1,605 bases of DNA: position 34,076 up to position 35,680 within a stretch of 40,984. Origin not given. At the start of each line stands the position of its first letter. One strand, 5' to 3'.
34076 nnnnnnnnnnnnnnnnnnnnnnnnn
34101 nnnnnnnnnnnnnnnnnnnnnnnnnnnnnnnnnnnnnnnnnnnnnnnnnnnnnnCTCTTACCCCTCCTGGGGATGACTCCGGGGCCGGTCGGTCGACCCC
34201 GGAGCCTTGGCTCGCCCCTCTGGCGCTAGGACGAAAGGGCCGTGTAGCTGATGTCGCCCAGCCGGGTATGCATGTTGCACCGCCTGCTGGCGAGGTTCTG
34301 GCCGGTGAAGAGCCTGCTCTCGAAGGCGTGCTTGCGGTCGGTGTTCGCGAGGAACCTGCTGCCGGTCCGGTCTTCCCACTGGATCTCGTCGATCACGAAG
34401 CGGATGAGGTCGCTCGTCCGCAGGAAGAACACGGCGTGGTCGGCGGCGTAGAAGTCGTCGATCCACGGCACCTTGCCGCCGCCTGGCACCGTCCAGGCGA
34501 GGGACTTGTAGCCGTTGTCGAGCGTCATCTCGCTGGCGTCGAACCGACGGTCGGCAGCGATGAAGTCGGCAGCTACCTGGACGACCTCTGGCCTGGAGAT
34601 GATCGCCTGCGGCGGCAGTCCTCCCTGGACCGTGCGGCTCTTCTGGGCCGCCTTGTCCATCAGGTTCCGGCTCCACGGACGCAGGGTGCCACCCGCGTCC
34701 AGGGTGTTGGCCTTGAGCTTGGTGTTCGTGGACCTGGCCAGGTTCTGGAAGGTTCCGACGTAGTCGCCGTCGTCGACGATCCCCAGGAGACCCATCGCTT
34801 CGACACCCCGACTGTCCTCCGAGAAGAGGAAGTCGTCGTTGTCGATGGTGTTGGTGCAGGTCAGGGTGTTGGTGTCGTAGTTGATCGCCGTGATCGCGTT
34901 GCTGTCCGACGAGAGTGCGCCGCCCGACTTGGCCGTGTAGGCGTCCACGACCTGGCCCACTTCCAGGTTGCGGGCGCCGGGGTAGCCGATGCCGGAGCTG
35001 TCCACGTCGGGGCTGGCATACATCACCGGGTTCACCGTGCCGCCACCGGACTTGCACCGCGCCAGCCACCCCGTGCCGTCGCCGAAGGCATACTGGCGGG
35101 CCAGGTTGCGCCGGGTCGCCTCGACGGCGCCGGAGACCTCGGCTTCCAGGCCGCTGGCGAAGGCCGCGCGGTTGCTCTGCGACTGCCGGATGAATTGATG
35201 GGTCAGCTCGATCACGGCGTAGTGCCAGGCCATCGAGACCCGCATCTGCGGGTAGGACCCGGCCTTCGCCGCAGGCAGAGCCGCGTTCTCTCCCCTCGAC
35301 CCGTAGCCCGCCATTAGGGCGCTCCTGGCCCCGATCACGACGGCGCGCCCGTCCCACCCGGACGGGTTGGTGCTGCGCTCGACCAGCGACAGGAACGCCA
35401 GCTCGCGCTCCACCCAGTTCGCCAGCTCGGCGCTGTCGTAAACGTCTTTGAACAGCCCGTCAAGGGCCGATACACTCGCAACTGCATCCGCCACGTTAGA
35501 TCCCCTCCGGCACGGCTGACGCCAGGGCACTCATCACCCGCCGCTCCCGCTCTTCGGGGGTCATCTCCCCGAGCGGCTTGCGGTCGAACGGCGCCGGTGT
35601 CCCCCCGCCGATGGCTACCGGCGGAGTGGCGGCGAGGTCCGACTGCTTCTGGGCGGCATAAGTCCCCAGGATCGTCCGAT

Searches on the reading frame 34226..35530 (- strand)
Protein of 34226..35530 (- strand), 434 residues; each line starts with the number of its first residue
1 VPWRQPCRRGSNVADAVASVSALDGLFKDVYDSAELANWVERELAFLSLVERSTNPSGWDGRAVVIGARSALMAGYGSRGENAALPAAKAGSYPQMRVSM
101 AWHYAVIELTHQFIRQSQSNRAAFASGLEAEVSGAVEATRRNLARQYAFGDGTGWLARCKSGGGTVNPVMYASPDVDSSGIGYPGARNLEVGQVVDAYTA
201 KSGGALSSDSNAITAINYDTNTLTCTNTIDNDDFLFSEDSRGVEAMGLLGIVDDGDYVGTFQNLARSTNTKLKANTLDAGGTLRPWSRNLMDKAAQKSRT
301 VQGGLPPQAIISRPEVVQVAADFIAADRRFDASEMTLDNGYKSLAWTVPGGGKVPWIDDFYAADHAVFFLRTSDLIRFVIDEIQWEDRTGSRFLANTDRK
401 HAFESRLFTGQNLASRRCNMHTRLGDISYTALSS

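Call 10: search_protein_families(library=phrogs, proteins=[window:34226-35530:-], max_evalue=0.01)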
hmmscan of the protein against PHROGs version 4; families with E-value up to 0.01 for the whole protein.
window:34226-35530:- (434 aa): 1 family
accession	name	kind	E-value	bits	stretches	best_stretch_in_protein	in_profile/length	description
phrog_14242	-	head and packaging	4.1e-41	142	1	19-428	4-389/396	major head protein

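Call 11: search_protein_families(library=pfam, proteins=[window:34226-35530:-], max_evalue=0.01)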
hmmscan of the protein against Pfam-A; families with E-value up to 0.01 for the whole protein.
window:34226-35530:- (434 aa): 0 families

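Call 14: find_related_loci(query=window:34226-35530:-, collection=viral_contigs, flank=6000)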
Query window:34226-35530:- (434 aa) in viral_contigs; peptide patterns used: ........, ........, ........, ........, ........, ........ (x = any residue, [..] = any of these).
2 stretches matched a pattern, but none encodes a relative of the query by tblastn (E <= 1e-3).

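Call 16: find_homologous_proteins(query=window:34226-35530:-)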
Query window:34226-35530:- (434 aa): 17 proteins with E <= 0.001 among 8000 candidates.
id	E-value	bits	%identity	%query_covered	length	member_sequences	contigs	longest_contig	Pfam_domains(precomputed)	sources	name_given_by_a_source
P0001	7.6e-279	943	100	97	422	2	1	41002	-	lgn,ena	-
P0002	2.4e-124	434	52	97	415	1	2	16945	-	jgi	jgi:hypothetical protein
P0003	1.0e-106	376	46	96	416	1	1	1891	-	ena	-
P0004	4.3e-99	351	42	95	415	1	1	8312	-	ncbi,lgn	-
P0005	5.4e-89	317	41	95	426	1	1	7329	-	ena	-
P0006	4.2e-32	130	30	85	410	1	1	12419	-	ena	-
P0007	5.0e-26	110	27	95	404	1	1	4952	PF17236.9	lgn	-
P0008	3.2e-21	94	27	96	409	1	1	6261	-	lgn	-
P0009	1.6e-20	92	28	86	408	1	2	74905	-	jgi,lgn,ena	-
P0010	2.2e-20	91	28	92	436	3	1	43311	-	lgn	-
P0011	1.9e-19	88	28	94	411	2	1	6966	-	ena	-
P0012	2.9e-19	88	27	94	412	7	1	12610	-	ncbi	ncbi:MAG: phage major capsid protein [Candidatus Caldarchaeum sp.]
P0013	1.7e-18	85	26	95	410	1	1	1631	-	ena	-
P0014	1.2e-13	69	26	78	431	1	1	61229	-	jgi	jgi:hypothetical protein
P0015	2.7e-12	65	28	61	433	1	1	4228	-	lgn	-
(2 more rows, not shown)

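Call 17: find_encoding_contigs(protein=P0002, flank=10000, max_places=4)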
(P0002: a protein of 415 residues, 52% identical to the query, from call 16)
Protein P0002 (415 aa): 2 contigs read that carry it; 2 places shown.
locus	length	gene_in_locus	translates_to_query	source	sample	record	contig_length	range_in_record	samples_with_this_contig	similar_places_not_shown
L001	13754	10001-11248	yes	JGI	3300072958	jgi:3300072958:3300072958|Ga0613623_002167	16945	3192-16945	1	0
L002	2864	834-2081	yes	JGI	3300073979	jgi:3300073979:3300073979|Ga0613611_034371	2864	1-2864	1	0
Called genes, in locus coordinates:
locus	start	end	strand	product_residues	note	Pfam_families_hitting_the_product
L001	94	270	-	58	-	-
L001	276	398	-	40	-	-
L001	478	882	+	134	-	-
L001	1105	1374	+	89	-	-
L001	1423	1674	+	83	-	-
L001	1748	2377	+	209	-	-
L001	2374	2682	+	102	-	-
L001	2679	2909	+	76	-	-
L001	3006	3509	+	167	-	-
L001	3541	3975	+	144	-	-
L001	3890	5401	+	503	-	PF03237:Terminase_6N (faint)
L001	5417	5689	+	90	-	-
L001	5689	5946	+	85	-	-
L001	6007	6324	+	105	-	-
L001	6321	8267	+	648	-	PF16510:P22_portal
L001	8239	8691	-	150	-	-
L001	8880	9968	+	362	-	-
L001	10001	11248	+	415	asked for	-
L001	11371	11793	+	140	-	-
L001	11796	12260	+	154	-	-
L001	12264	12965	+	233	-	-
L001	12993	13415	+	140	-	-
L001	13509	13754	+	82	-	?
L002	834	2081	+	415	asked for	-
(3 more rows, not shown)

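Call 18: find_encoding_contigs(protein=P0004, flank=10000, max_places=4)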
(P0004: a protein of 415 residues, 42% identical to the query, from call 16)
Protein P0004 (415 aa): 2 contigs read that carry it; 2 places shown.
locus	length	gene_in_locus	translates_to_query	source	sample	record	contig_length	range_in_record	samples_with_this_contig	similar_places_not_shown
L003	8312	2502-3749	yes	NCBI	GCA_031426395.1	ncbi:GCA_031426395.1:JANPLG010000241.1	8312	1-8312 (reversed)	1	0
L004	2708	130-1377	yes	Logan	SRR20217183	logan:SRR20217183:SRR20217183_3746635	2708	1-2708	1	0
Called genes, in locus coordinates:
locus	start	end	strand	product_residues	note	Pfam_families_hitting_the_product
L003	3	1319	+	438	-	?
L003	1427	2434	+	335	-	-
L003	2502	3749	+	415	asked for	-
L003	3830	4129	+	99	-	-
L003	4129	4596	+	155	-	-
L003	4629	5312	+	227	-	-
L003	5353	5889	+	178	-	PF07498:Rho_N (weak)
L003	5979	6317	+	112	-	-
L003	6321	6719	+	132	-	-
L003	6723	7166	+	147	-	-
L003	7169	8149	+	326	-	-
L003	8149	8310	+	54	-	?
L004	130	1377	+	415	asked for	-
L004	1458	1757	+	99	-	-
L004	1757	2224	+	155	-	-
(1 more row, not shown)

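Call 19: find_encoding_contigs(protein=P0005, flank=10000, max_places=4)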
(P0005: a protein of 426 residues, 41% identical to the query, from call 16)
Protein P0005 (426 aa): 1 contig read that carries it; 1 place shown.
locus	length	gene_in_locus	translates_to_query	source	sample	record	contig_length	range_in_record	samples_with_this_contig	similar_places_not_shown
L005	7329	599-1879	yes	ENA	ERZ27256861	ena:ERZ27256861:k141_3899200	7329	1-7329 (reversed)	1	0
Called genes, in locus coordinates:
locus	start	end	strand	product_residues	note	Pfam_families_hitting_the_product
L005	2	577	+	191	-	?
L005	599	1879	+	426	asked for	-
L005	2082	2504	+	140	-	-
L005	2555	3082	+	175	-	-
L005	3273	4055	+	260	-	PF24175:SU10_adaptor (weak)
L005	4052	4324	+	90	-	-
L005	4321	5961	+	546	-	PF12708:Pect-lyase_RHGA_epim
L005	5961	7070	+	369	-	PF24175:SU10_adaptor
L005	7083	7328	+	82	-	?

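Call 31: find_related_loci(query=A1, collection=metagenome_contigs, flank=4000)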
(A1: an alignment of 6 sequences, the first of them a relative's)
Query A1 (422 aa) in metagenome_contigs; peptide patterns used: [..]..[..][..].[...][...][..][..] (x = any residue, [..] = any of these).
207 stretches matched a pattern, but none encodes a relative of the query by tblastn (E <= 1e-3).

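Call 32: find_related_loci(query=A1, collection=viral_contigs, flank=4000)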
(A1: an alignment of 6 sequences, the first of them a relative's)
Query A1 (422 aa) in viral_contigs; peptide patterns used: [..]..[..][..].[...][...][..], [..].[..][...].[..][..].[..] (x = any residue, [..] = any of these).
165 stretches matched a pattern; 103 encode a relative of the query (tblastn E <= 1e-3); the best 80 are kept; 80 distinct loci.
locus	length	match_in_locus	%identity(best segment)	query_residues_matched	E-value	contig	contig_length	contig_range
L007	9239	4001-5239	39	6-418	2e-77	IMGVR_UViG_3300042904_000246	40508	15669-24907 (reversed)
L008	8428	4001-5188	31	6-415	3e-49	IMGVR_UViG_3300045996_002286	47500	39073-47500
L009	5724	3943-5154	26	10-416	7e-36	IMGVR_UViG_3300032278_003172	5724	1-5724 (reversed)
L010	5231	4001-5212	26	10-416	6e-35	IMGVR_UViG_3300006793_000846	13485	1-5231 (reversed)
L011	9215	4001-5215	30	7-419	3e-34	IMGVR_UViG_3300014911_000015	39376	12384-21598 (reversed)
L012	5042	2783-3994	26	10-416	1e-33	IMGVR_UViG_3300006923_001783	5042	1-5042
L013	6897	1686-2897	26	10-416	2e-33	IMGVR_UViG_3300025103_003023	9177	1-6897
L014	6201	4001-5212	26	10-416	2e-33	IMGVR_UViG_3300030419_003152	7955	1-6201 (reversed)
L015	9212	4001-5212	26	10-416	2e-32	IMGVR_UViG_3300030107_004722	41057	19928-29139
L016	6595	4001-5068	29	6-379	2e-31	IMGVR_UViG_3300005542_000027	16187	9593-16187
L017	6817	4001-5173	27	2-403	6e-30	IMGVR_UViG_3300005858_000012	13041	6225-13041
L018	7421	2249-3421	26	2-403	6e-29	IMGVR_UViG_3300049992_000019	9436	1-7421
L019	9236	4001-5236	26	2-412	8e-28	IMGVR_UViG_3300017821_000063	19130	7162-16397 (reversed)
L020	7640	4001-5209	25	9-416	4e-27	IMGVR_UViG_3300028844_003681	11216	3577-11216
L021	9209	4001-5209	25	9-416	4e-27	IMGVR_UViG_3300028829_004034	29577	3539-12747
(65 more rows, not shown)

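Call 42: find_encoding_contigs(protein=P0001, flank=3000, max_places=4)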
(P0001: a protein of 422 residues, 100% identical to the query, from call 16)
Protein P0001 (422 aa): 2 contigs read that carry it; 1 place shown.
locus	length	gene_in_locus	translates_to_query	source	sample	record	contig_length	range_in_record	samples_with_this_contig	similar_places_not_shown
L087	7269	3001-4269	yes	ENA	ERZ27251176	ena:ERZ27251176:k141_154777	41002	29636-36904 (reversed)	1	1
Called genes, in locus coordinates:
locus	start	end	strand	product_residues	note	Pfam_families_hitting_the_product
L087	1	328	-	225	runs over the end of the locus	-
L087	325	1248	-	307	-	-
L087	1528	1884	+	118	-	-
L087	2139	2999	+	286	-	-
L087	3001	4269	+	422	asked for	-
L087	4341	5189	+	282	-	-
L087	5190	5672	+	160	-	-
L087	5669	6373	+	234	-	PF24175:SU10_adaptor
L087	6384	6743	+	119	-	-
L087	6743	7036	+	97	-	-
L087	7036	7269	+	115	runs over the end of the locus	-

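Call 48: find_homologous_proteins(query=A1, max_evalue=1e-40)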
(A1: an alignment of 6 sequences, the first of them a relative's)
Query A1 (6 sequences) (422 aa, profile of the alignment): 6 proteins with E <= 1e-40 among 8000 candidates.
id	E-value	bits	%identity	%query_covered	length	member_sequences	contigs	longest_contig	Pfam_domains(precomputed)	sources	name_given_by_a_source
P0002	5.4e-215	732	52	98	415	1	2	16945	-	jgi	jgi:hypothetical protein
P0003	3.6e-208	709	46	99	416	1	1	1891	-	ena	-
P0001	2.9e-195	667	100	100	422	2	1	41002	-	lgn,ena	-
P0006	9.0e-169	580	30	88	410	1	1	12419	-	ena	-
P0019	3.4e-68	248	28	98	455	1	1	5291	-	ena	-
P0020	7.8e-53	198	27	49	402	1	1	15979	-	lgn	-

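Call 49: find_encoding_contigs(protein=P0006, flank=5000, max_places=2)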
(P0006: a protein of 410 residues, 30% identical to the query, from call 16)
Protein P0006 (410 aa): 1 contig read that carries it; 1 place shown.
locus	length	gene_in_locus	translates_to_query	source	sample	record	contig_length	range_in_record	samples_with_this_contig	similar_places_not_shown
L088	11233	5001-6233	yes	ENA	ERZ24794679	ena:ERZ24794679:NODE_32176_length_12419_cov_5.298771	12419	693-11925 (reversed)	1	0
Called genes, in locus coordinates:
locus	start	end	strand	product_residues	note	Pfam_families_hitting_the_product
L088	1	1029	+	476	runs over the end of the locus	PF17289:Terminase_6C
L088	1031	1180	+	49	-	-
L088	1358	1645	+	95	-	-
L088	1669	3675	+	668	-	PF23899:SU10_portal (weak), PF16510:P22_portal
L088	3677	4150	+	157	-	-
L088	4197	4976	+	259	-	-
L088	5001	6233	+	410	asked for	-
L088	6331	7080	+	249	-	-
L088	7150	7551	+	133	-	-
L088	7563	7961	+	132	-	PF05951:Peptidase_M15_2 (weak), PF08291:Peptidase_M15_3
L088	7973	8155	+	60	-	-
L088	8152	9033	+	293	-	PF24175:SU10_adaptor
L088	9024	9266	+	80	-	-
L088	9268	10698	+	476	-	-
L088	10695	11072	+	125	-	-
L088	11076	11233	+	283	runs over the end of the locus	?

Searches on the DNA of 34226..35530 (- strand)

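Call 28: search_rna_families(source=L001, start=8650, end=8900, threshold=evalue, max_evalue=10, show_alignments=4)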
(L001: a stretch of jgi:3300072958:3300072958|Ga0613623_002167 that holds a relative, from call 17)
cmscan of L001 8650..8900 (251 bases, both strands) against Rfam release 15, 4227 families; matches with E-value up to 10: 9.
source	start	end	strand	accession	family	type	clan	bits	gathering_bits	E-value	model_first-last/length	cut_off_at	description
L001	8758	8801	+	RF02051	STnc450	Gene; sRNA;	-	18.3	37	0.11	1-57/57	no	Enterobacterial sRNA STnc450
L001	8772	8809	+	RF03047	RAGATH-16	Gene; sRNA;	-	16.9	65.6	0.85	1-72/72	no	RAGATH-16 RNA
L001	8681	8716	+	RF03624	mir-5345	Gene; miRNA;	-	16.4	95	0.64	1-76/76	no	mir-5345 microRNA precursor family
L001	8805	8821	+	RF01684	mascRNA-menRNA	Gene;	-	15.6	42.5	1.2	33-49/56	no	MALAT1-associated small cytoplasmic RNA/MEN beta RNA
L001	8752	8808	+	RF03624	mir-5345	Gene; miRNA;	-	13.5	95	4.4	1-76/76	no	mir-5345 microRNA precursor family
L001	8764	8796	+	RF02342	ar7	Gene; sRNA;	-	12.9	60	1.9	109-140/145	no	Alphaproteobacterial sRNA ar7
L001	8765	8794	+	RF01683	P6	Gene; sRNA;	-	12.7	50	0.19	481-510/510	no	Pseudomonas sRNA P6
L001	8764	8801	-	RF01670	P17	Gene; sRNA;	-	11.4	45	0.84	246-282/282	no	Pseudomonas sRNA P17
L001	8696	8825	+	RF01752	psaA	Cis-reg;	-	10.5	50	2.8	23-150/197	no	psaA RNA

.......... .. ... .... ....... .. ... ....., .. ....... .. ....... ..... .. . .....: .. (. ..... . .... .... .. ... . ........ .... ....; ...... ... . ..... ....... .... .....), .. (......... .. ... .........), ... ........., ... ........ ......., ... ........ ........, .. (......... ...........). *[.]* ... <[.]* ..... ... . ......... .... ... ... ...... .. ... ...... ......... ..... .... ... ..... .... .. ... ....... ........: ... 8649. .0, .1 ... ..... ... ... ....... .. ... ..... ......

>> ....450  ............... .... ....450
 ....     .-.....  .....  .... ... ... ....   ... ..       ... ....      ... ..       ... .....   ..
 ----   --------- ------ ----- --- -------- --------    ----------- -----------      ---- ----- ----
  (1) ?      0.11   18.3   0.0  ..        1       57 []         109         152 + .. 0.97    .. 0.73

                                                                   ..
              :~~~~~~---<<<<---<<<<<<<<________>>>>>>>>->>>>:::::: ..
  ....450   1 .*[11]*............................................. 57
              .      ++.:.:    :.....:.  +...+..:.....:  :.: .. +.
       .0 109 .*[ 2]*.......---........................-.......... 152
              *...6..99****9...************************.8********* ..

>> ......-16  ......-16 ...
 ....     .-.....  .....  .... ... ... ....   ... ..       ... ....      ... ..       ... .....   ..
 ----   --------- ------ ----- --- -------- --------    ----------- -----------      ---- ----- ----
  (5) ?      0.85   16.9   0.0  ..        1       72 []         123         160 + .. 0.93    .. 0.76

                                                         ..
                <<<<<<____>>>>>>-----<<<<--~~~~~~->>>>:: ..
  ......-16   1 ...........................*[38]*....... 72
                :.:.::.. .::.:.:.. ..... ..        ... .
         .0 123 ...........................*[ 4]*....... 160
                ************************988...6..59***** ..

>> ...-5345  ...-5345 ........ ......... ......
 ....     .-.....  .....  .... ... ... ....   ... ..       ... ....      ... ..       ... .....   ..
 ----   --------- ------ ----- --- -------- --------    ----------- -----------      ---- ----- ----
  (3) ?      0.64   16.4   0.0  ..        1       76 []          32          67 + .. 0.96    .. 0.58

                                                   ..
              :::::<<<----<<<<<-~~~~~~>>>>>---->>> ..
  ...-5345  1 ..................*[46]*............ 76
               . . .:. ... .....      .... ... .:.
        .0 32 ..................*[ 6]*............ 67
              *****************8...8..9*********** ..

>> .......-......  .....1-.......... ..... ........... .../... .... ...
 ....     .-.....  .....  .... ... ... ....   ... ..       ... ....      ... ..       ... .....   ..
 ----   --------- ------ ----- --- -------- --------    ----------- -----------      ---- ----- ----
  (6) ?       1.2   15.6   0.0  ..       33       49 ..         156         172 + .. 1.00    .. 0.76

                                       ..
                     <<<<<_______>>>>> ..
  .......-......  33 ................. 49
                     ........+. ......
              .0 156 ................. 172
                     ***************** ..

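Call 45: search_rna_families(sources=[L007, L008, L003, L001], threshold=gathering)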
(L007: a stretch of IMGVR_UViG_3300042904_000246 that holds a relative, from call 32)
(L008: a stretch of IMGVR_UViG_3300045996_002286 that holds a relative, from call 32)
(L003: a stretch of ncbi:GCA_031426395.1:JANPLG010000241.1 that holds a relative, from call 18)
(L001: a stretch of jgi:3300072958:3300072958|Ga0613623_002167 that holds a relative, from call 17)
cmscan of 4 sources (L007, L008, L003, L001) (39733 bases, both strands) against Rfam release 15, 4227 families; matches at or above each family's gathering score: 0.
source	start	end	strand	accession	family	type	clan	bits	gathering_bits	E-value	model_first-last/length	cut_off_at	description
